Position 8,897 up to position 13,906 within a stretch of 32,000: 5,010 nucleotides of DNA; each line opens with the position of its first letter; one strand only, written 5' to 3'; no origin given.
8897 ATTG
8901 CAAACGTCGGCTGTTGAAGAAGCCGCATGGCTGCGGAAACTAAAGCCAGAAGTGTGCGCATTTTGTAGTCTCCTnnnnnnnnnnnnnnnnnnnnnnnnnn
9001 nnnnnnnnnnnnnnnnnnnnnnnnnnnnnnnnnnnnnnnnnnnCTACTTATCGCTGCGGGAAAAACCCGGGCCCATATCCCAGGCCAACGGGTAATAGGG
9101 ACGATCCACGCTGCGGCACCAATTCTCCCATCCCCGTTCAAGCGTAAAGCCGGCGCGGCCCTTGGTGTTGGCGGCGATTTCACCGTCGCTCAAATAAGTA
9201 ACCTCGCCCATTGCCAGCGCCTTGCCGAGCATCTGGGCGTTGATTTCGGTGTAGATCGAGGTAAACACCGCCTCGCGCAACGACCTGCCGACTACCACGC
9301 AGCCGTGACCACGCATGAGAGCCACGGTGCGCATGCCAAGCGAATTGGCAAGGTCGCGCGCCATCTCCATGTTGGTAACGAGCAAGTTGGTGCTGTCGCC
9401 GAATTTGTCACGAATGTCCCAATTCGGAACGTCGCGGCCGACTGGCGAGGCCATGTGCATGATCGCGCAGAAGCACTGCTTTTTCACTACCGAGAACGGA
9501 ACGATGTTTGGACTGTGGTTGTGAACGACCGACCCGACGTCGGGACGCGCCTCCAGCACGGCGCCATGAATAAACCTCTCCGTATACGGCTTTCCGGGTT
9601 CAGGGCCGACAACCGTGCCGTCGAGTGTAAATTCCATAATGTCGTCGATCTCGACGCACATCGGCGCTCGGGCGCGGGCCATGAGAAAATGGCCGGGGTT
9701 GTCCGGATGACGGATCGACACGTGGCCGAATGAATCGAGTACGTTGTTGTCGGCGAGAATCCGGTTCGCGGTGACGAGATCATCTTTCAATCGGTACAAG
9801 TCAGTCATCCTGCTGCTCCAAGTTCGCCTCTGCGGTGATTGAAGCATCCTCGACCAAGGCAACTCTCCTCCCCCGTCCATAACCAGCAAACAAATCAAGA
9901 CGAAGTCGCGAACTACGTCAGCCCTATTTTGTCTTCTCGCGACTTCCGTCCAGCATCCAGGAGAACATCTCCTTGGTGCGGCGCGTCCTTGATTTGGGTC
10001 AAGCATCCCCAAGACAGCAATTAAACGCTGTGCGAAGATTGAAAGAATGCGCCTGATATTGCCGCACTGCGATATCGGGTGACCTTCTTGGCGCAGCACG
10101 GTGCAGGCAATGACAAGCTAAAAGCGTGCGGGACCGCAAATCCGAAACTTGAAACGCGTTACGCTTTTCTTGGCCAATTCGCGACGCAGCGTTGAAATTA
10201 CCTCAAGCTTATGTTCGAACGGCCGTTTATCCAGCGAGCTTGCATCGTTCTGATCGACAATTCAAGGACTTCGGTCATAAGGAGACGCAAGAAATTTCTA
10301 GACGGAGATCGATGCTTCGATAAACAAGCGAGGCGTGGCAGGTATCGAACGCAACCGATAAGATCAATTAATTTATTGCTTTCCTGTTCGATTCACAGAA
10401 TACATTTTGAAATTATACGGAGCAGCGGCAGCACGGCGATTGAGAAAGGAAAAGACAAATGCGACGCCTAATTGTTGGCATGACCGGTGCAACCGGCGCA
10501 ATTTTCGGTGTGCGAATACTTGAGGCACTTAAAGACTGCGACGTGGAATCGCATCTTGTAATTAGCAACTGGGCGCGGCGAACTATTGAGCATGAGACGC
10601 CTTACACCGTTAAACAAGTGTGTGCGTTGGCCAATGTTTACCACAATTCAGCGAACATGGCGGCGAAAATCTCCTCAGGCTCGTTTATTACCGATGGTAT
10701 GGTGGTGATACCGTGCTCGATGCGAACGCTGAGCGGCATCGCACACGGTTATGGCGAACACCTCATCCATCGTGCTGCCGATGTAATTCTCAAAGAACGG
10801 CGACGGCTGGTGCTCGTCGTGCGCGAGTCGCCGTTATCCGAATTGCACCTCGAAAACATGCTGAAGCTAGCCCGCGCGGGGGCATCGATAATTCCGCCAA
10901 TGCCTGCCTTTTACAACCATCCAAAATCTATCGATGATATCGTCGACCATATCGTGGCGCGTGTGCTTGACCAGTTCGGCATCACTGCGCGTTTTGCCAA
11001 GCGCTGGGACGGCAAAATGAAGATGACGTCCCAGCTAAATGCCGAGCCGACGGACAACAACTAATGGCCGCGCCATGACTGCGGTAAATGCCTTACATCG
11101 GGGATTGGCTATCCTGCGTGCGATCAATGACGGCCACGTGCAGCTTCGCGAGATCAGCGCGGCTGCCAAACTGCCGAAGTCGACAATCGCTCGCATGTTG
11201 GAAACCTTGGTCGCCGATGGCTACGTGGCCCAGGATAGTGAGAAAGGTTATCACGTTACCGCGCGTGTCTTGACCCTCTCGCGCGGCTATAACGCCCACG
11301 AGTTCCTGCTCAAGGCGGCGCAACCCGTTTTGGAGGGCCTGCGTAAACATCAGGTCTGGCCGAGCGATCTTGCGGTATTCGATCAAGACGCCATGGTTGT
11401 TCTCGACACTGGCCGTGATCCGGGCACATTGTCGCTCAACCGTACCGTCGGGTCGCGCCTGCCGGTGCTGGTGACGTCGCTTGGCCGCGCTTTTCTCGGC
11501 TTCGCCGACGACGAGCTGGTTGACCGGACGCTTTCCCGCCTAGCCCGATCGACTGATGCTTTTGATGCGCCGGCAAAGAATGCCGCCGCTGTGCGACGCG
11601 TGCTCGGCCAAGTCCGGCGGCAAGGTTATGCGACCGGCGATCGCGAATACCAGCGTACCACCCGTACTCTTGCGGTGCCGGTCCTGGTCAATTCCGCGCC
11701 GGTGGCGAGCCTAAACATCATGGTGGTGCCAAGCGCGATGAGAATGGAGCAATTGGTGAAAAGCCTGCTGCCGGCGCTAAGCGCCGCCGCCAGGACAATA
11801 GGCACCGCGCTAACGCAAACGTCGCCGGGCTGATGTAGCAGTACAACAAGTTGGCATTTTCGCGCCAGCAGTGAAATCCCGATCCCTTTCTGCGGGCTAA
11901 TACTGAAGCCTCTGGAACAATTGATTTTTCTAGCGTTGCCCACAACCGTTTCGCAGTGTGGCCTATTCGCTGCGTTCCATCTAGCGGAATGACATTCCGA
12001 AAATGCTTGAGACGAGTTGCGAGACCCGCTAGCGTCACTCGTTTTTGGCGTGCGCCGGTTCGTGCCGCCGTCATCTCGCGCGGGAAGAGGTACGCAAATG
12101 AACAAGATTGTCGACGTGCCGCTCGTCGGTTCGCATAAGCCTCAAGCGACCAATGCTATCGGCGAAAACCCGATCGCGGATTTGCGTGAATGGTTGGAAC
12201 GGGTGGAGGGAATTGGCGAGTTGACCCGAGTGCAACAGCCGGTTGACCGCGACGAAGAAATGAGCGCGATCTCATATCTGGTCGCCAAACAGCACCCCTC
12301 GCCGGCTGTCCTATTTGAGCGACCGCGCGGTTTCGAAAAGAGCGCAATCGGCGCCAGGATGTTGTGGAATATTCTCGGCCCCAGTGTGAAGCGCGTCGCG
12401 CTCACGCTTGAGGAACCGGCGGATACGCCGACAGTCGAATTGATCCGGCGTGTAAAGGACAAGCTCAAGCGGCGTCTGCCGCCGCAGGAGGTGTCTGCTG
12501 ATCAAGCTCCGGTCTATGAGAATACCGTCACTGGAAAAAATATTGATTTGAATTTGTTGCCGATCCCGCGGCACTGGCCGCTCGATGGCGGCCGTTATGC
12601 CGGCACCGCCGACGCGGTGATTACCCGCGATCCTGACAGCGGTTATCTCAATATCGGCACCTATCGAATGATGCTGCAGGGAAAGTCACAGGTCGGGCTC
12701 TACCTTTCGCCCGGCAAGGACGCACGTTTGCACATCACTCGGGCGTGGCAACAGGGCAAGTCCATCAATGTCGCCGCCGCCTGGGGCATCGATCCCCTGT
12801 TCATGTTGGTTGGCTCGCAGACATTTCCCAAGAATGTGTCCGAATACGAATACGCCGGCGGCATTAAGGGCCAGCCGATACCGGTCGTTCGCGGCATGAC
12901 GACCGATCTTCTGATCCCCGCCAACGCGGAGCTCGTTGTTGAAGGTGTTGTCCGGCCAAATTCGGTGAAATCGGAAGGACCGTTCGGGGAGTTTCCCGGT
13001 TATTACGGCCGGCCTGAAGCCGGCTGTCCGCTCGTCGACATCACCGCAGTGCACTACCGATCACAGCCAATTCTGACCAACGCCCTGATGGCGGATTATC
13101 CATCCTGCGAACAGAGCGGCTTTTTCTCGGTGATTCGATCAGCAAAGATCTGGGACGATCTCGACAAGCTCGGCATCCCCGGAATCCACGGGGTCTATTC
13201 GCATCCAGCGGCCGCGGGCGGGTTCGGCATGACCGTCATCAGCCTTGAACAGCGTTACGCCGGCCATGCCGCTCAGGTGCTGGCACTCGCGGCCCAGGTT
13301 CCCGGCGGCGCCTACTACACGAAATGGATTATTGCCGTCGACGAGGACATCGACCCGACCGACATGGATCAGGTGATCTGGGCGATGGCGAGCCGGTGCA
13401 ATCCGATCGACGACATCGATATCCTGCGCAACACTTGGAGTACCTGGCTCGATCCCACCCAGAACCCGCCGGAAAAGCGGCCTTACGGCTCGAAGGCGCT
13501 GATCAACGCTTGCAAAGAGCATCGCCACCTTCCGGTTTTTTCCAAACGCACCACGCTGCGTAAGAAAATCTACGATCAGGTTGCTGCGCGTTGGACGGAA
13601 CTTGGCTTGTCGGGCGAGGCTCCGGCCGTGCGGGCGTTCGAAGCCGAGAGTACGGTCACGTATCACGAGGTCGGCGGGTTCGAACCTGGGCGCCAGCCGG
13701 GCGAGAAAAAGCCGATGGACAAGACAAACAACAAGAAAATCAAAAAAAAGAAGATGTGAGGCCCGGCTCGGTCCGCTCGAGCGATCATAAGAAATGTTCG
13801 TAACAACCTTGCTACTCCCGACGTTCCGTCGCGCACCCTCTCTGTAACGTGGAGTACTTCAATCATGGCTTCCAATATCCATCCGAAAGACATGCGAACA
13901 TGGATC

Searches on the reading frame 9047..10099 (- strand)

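Call 9: search_protein_families(library=pfam, proteins=[window:9047-10099:-], max_evalue=0.001)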
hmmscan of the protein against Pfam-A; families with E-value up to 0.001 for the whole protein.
window:9047-10099:- (351 aa): 1 family
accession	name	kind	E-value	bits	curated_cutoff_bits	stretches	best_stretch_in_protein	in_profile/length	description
PF00596.27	Aldolase_II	-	2.6e-25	89.8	22.2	1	107-290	2-181/183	Class II Aldolase and Adducin N-terminal domain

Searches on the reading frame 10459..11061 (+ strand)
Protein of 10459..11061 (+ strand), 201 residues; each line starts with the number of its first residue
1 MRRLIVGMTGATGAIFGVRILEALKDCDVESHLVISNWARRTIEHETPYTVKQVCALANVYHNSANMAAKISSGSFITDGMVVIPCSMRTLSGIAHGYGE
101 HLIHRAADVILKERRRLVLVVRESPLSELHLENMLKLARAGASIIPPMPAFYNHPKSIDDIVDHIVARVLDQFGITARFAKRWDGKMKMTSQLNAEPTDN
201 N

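Call 8: search_protein_families(library=pfam, proteins=[window:10459-11061:+], max_evalue=0.001)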
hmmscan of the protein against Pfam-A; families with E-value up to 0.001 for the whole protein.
window:10459-11061:+ (201 aa): 1 family
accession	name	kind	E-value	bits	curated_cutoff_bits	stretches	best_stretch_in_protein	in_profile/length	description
PF02441.25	Flavoprotein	-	8.7e-45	152.7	22.7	1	3-173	2-162/162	Flavoprotein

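Call 16: search_protein_families(library=ncbifam, proteins=[window:10459-11061:+], max_evalue=1e-10)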
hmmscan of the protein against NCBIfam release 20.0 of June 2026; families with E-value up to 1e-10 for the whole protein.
window:10459-11061:+ (201 aa): 4 families
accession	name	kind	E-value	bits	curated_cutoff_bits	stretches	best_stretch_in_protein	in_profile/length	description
NF041218.1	BagM_FevK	exception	3.2e-88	294.7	420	1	3-198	2-198/215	bagremycin/ferroverdin biosynthesis UbiX family decarboxylase BagM/FevK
NF041206.1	VdcB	exception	1.7e-86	288.6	290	1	3-185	1-184/184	non-oxidative hydroxyarylic acid decarboxylases subunit B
TIGR00421.1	ubiX_pad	subfamily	2.7e-78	261.9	108.9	1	3-183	1-181/181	UbiX family flavin prenyltransferase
NF004685.0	PRK06029.1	subfamily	2.3e-77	259.3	188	1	1-185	1-186/187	UbiX family flavin prenyltransferase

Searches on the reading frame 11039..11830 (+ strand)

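Call 8: search_protein_families(library=pfam, proteins=[window:11039-11830:+], max_evalue=0.001)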
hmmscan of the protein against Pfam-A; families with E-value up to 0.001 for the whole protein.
window:11039-11830:+ (264 aa): 7 families
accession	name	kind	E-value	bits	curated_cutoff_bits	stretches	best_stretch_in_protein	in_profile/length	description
PF01614.24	IclR_C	-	7.2e-18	65.2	24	1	90-254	9-172/174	Bacterial transcriptional regulator IclR C-terminal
PF09339.16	HTH_IclR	-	8.8e-13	48.3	22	1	18-66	1-51/52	IclR helix-turn-helix domain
PF25213.1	HVO_A0261_N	-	1.7e-05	25.1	35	1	21-75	12-65/86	HVO_A0261 N-terminal domain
PF12802.13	MarR_2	-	4.5e-05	24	27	1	24-67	9-55/61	MarR family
PF14947.12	HTH_45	-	0.00035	21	25.5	1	24-80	10-65/77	Winged helix-turn-helix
PF01978.25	TrmB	-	0.0007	19.8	25.6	0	32-69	21-58/68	Sugar-specific transcriptional regulator TrmB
PF13412.12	HTH_24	-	0.00096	19.1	21.9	0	24-63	7-47/48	Winged helix-turn-helix DNA-binding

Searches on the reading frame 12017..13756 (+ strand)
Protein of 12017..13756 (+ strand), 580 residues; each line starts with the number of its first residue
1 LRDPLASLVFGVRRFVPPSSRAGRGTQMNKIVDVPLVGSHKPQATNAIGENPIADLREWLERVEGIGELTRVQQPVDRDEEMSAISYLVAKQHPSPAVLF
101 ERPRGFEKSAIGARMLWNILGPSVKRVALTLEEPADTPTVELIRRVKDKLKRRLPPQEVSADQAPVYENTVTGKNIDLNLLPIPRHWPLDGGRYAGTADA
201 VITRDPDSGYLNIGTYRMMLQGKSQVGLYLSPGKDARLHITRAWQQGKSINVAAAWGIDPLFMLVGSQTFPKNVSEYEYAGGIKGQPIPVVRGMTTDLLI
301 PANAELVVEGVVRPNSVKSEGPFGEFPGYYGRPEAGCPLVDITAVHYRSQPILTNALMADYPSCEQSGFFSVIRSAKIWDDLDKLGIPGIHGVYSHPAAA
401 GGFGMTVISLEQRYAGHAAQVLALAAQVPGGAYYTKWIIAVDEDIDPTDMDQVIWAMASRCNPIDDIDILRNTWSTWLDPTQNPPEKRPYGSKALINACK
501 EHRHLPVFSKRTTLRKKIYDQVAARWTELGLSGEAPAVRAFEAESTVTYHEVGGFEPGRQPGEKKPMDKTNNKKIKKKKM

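Call 8: search_protein_families(library=pfam, proteins=[window:12017-13756:+], max_evalue=0.001)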
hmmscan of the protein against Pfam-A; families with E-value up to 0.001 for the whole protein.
window:12017-13756:+ (580 aa): 3 families
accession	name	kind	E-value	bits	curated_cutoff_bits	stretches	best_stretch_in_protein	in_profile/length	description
PF01977.22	UbiD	-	7.6e-62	208.6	23.3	1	158-356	2-201/206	3-octaprenyl-4-hydroxybenzoate carboxy-lyase Rift-related domain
PF20696.2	UbiD_C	-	5.4e-31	107.7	24.2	1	370-498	4-127/127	3-octaprenyl-4-hydroxybenzoate carboxy-lyase C-terminal domain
PF20695.2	UbiD_N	-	6.7e-15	55.4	24.3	1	60-145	1-77/78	3-octaprenyl-4-hydroxybenzoate carboxy-lyase N-terminal domain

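Call 16: search_protein_families(library=ncbifam, proteins=[window:12017-13756:+], max_evalue=1e-10)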
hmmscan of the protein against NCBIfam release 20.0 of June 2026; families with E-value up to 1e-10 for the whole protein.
window:12017-13756:+ (580 aa): 7 families
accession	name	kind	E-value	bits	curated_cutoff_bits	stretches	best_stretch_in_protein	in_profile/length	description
NF041204.1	VdcC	exception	6.2e-88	295.3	650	1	54-498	2-435/467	non-oxidative hydroxyarylic acid decarboxylases subunit C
TIGR00148.1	TIGR00148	subfamily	4.9e-85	285.8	244.85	1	56-485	1-425/438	UbiD family decarboxylase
TIGR02724.1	phenyl_P_beta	equivalog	9.2e-75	251.8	468.95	1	55-531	2-471/472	phenylphosphate carboxylase subunit beta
TIGR03701.1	mena_SCO4490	equivalog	5.9e-67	226.3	495.9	1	59-479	2-422/433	menaquinone biosynthesis decarboxylase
NF041219.1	BagN_FevL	exception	1.7e-52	178.6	1000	1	51-480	15-447/502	bagremycin/ferroverdin biosynthesis UbiD family decarboxylase BagN/FevL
TIGR02723.1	phenyl_P_alpha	equivalog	2.7e-50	171.4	564.6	1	56-531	10-481/485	phenylphosphate carboxylase subunit alpha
NF008175.0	PRK10922.1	equivalog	6.1e-50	170.1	788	1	54-498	7-455/497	4-hydroxy-3-polyprenylbenzoate decarboxylase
